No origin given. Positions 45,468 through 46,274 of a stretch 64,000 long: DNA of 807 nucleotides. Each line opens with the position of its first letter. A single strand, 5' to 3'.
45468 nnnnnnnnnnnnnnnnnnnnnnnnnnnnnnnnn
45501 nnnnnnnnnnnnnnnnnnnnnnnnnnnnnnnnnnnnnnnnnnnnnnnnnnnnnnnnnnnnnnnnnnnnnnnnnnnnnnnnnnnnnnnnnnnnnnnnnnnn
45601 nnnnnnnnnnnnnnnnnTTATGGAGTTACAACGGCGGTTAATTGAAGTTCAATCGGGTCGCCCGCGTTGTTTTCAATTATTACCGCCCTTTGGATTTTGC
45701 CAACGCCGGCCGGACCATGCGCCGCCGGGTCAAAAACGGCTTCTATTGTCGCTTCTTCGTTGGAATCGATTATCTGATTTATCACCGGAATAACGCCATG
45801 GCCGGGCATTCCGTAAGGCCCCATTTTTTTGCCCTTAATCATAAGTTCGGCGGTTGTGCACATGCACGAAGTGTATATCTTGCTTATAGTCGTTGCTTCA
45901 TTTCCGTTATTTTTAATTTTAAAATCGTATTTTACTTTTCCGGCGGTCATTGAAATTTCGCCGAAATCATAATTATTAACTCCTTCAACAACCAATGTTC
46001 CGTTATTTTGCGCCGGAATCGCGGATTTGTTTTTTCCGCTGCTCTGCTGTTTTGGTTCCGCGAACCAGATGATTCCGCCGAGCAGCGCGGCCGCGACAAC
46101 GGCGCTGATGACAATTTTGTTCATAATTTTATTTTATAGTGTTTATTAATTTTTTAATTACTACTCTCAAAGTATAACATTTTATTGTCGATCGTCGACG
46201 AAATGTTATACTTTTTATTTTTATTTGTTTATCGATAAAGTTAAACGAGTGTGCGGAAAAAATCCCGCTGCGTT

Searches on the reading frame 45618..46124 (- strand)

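Call 81: search_protein_families(library=pfam, proteins=[window:45618-46124:-], max_evalue=0.001)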
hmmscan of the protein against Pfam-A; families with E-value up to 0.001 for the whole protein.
window:45618-46124:- (168 aa): 2 families
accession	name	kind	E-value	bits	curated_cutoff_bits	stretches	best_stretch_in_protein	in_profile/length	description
PF07610.17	DUF1573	-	1e-12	48.3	26.1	1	50-94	6-49/98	Protein of unknown function (DUF1573)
PF22544.2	HYDIN_VesB_CFA65-like_Ig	-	7.5e-07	29.7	25.5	1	51-93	9-52/100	HYDIN/CFA65/VesB-like, Ig-like domain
